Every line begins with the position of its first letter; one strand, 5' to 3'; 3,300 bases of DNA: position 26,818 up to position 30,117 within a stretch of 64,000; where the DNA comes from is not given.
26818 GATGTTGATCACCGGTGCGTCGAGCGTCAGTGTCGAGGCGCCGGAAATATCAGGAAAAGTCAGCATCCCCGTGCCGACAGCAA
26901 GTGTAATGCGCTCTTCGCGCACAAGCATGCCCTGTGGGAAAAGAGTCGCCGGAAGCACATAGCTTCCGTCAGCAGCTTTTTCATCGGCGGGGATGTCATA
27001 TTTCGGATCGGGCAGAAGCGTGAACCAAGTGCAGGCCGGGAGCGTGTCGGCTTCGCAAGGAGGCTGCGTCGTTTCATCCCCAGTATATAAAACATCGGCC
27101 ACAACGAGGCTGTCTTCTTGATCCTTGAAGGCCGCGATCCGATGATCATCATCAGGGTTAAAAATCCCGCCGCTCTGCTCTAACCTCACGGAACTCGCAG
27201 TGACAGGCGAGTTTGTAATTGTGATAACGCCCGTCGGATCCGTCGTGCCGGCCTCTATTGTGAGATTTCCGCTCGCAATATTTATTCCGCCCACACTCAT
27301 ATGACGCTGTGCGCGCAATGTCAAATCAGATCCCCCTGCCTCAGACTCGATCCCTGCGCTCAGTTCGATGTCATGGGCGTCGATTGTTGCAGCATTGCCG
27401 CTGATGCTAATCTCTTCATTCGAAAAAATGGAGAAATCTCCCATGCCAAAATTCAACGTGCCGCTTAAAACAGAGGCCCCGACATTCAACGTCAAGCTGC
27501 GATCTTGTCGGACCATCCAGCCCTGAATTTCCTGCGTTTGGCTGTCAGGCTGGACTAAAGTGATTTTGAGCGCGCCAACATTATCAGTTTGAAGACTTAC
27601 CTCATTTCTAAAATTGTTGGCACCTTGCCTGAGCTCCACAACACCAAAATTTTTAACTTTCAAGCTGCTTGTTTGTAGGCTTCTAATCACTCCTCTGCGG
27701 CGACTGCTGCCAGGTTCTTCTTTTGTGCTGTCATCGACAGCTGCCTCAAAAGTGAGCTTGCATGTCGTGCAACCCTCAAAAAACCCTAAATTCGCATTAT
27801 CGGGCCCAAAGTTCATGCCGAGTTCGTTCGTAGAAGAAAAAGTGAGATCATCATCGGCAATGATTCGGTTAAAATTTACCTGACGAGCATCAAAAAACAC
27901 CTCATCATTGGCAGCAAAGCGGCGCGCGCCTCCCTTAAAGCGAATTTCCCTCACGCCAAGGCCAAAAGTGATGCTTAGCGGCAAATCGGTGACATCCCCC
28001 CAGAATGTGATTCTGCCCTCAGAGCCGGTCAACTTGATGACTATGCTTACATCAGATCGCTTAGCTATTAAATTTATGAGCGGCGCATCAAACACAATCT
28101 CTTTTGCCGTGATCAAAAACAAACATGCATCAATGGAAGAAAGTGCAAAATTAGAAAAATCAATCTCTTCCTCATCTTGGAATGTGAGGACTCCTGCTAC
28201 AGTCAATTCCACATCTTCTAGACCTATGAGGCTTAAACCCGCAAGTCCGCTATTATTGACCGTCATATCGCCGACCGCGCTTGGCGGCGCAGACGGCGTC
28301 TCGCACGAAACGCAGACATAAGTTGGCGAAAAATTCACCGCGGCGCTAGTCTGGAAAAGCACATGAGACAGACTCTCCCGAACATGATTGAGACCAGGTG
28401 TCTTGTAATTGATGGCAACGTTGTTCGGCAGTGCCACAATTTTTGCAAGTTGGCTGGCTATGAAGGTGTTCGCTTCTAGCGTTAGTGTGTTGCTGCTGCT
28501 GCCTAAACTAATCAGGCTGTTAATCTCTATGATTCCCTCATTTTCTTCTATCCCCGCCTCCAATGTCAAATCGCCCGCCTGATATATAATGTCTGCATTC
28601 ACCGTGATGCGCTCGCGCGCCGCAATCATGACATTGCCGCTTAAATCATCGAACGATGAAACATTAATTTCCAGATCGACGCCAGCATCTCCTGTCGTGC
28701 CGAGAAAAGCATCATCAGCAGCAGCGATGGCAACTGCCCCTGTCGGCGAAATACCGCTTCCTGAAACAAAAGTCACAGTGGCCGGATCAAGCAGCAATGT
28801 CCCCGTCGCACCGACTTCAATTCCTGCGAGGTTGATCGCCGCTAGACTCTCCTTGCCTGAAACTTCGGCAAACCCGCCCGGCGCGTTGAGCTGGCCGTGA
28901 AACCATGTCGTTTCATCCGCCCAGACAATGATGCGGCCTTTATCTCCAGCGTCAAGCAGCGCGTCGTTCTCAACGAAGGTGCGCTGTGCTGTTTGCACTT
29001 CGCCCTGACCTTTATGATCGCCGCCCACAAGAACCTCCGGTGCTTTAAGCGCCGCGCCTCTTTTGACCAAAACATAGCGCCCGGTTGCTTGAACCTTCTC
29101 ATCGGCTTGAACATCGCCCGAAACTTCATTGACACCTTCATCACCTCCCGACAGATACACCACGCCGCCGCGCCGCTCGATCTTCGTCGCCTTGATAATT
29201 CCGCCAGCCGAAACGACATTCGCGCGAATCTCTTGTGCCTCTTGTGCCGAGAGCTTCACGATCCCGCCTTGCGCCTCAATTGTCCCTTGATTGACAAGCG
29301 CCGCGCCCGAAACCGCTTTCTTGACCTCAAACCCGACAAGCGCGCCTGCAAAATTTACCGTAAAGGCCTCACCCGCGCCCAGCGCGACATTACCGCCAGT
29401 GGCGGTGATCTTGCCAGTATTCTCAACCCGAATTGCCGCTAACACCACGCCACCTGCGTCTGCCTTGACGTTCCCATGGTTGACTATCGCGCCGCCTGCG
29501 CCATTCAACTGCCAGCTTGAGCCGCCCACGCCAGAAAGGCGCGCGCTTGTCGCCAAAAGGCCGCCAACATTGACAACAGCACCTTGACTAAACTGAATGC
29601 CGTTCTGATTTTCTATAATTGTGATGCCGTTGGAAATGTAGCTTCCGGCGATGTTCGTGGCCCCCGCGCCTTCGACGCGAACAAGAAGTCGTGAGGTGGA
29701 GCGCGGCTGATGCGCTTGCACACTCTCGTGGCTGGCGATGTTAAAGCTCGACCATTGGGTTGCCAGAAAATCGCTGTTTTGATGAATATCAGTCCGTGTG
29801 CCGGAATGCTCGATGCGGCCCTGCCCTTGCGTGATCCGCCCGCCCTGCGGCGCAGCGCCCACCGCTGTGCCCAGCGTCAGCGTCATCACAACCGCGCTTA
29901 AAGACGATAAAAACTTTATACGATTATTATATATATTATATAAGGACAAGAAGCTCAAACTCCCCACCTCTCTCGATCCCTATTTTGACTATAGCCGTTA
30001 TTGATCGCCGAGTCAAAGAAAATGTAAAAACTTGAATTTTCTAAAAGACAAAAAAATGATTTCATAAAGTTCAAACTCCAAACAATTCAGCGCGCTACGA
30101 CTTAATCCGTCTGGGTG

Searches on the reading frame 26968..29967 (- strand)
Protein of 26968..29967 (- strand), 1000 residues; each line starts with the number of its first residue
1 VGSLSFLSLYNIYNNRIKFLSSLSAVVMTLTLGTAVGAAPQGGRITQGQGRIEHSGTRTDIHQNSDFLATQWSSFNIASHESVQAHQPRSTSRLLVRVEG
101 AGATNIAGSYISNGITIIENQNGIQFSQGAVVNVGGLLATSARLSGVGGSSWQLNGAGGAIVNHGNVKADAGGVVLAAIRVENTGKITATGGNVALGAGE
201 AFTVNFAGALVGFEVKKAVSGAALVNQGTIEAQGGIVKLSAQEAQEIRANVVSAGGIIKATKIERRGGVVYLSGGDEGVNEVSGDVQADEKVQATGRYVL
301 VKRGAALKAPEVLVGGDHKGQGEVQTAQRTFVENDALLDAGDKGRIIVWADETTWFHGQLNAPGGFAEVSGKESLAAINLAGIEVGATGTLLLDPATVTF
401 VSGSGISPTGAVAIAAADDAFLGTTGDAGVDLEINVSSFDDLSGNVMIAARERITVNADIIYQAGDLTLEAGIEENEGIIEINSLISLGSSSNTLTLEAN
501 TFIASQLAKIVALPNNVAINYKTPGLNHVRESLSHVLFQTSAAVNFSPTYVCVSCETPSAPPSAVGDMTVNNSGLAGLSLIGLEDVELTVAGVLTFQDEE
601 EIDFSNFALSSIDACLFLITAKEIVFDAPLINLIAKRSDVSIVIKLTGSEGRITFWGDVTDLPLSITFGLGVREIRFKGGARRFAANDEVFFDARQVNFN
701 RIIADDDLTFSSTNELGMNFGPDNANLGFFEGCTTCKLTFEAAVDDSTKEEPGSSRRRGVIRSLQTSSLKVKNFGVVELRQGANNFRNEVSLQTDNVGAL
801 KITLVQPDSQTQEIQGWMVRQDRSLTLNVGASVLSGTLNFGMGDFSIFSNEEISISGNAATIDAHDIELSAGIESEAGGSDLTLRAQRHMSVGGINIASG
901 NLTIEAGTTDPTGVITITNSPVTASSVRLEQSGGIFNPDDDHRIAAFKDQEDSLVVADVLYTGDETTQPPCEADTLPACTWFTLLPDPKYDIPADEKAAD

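Call 10: search_protein_families(library=pfam, proteins=[window:26968-29967:-], max_evalue=0.01)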
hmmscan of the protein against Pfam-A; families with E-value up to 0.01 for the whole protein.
window:26968-29967:- (1000 aa): 1 family
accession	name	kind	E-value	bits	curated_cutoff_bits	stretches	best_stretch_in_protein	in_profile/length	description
PF05860.19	TPS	-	7.5e-18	65.8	33.5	1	38-280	3-245/252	TPS secretion domain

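Call 61: search_protein_families(library=ncbifam, proteins=[window:26968-29967:-], max_evalue=0.01)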
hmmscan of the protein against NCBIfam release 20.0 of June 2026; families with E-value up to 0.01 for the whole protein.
window:26968-29967:- (1000 aa): 1 family
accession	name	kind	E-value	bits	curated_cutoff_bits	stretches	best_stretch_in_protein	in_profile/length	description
TIGR01901.1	adhes_NPXG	domain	5.2e-13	48.7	29.1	1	71-144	3-78/79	filamentous hemagglutinin N-terminal domain-containing protein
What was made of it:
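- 4144..29967 (-): Gene 1: giant TpsA-type ORF (8,607 aa). It is a mosaic of a TPS domain, a gene-1-specific repeat body and the shared 3' block. TPS domain PF05860 at aa 38-280 (call 10) and TIGR01901 (call 61).
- On TpsA exoprotein of two-partner (type Vb) secretion: Gene 1 also matches TIGR01901 (call 61).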
